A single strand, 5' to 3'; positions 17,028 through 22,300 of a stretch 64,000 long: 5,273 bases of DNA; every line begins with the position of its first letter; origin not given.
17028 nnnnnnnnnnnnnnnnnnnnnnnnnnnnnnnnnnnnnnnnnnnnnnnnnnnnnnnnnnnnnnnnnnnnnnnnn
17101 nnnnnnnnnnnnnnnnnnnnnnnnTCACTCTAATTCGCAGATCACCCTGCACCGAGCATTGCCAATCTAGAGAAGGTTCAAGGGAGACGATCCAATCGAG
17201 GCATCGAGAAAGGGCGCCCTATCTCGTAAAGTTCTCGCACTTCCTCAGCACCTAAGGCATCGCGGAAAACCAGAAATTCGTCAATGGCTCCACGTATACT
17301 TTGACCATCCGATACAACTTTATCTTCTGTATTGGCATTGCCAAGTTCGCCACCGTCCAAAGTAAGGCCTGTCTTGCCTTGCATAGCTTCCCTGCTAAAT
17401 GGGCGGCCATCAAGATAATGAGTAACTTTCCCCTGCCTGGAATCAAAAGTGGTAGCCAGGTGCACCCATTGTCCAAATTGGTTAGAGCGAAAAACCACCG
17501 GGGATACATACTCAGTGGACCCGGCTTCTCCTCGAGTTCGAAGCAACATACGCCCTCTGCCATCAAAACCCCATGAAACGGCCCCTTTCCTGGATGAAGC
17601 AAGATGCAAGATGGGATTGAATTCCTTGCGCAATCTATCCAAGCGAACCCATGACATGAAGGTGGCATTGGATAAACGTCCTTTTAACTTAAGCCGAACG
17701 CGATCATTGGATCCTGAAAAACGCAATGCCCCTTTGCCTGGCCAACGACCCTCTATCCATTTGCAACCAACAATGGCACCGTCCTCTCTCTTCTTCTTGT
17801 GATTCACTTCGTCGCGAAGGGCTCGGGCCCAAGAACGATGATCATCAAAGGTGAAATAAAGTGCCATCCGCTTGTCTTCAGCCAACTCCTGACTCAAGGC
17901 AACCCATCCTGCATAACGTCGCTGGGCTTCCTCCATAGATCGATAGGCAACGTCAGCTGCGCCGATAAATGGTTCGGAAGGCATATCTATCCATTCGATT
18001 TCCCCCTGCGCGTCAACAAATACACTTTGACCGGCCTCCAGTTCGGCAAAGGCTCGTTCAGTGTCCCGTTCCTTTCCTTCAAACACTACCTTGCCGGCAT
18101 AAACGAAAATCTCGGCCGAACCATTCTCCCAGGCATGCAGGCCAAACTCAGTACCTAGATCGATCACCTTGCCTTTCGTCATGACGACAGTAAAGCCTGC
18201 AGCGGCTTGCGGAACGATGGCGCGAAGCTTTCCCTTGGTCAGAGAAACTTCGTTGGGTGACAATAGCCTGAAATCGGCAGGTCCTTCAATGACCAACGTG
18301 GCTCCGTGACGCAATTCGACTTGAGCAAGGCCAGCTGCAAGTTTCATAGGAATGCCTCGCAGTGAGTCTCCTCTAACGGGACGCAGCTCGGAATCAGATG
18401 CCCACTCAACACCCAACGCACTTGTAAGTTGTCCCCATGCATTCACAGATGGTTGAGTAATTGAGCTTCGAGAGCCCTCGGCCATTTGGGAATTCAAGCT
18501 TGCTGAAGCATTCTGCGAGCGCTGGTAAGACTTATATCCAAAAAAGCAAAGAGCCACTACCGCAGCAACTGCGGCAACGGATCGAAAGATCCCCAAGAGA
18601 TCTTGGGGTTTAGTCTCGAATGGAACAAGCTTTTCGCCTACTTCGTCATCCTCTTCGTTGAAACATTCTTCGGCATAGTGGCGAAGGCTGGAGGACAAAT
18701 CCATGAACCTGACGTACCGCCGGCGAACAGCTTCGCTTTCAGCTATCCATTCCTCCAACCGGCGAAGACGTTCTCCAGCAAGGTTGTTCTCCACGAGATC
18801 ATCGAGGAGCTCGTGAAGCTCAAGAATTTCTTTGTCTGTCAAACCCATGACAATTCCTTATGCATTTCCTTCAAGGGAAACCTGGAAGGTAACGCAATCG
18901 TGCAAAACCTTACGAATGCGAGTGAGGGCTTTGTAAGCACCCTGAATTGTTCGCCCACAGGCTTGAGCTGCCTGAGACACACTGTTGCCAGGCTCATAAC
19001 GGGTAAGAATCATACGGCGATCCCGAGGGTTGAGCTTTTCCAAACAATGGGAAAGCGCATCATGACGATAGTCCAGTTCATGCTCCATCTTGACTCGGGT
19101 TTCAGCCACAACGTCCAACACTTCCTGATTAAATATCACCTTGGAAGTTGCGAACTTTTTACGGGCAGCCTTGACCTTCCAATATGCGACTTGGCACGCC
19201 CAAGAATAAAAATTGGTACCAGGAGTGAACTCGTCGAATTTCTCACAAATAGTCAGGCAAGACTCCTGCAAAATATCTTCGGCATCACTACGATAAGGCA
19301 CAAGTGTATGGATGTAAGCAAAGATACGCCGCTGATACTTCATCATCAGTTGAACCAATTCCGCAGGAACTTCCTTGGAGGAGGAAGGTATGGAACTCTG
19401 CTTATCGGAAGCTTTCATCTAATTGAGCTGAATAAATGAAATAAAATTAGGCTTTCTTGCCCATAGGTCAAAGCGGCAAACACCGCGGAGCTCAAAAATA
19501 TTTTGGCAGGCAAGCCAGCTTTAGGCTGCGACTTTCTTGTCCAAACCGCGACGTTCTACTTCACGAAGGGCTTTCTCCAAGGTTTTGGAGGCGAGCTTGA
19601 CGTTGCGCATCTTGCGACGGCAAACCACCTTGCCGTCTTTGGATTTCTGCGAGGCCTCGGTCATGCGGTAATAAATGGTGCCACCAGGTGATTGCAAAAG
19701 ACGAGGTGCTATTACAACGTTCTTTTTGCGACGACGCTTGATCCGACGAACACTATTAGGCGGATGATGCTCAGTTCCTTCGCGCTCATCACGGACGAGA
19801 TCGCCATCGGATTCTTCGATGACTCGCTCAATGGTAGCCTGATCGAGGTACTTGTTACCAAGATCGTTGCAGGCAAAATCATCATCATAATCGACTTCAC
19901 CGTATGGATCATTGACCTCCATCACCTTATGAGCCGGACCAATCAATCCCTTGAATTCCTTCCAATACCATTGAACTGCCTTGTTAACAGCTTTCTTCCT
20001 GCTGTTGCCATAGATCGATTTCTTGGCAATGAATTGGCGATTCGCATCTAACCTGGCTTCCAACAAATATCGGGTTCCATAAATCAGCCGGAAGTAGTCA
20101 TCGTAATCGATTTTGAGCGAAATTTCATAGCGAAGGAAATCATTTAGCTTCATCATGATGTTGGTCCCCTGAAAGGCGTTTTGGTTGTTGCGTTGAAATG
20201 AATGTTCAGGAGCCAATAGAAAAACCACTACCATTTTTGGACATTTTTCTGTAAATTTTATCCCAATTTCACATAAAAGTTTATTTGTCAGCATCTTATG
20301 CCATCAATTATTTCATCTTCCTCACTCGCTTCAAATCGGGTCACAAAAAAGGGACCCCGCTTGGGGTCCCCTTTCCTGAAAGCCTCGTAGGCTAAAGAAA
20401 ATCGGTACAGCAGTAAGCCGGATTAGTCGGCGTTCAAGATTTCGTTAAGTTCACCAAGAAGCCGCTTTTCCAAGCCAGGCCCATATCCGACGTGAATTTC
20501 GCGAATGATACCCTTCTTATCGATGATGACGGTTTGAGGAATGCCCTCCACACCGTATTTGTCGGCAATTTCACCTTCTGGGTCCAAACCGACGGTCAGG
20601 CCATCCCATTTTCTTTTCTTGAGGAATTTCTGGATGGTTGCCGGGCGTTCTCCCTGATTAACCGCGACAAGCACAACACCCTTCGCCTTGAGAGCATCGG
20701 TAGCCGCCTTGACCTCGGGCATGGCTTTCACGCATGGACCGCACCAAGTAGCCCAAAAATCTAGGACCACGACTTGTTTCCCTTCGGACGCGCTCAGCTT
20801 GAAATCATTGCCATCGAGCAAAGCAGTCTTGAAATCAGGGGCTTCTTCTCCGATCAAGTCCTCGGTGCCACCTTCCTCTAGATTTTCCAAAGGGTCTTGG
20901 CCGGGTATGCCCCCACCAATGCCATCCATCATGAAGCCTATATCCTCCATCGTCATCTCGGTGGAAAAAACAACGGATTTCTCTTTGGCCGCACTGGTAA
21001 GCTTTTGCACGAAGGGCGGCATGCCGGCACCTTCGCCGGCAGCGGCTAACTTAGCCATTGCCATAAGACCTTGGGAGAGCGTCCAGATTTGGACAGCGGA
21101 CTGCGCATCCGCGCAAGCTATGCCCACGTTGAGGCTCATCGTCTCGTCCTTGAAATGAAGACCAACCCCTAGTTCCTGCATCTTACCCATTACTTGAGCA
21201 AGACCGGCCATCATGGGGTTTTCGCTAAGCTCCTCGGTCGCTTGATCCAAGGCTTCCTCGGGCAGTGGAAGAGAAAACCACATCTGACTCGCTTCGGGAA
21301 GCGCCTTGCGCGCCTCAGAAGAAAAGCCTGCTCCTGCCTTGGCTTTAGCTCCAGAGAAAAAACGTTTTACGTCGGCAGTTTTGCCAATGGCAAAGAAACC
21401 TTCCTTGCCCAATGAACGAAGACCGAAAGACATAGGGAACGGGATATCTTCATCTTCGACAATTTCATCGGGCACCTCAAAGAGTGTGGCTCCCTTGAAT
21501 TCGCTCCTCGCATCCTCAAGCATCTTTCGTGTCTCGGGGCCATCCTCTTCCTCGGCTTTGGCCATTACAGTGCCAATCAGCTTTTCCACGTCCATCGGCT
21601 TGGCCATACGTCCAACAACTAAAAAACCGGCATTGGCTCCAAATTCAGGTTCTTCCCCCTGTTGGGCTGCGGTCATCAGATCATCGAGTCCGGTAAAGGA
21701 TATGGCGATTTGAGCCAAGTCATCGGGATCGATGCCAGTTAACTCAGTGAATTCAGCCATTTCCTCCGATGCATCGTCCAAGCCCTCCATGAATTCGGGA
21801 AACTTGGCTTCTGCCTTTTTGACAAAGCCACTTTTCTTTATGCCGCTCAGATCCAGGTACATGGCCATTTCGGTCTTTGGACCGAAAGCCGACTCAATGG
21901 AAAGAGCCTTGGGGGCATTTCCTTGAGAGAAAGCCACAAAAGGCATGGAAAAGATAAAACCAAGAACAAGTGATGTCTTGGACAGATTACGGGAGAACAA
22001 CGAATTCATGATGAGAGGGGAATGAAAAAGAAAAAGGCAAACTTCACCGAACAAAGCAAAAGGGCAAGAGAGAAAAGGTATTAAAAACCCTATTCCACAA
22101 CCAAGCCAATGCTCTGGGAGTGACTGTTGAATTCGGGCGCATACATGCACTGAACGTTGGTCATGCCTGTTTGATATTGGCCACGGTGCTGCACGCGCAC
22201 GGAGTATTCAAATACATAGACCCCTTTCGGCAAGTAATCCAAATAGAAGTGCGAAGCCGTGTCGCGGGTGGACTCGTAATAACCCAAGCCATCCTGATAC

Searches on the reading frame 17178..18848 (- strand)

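Call 70: search_protein_families(library=pfam, proteins=[window:17178-18848:-], max_evalue=0.00001)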
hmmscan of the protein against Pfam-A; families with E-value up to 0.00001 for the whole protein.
window:17178-18848:- (556 aa): 1 family
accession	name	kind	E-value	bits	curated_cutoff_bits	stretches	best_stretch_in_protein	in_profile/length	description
PF13385.13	Laminin_G_3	-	7.5e-14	52.6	27.6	1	392-537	16-150/151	Concanavalin A-like lectin/glucanases superfamily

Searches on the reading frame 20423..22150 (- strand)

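Call 70: search_protein_families(library=pfam, proteins=[window:20423-22150:-], max_evalue=0.00001)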
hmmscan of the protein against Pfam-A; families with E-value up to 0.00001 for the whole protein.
window:20423-22150:- (575 aa): 5 families
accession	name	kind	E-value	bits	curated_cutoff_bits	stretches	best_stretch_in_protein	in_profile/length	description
PF00578.27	AhpC-TSA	-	5e-26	91.5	26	1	433-551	1-123/124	AhpC/TSA family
PF08534.16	Redoxin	-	4.9e-25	88.5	26.6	1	434-558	3-137/148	Redoxin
PF13905.12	Thioredoxin_8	-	5.6e-17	62.3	27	1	459-548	2-93/94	Thioredoxin-like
PF00085.26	Thioredoxin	-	1e-11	45.2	23.5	1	445-508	5-67/103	Thioredoxin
PF13098.12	Thioredoxin_2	-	5.4e-08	33.6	27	1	456-558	3-96/104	Thioredoxin-like domain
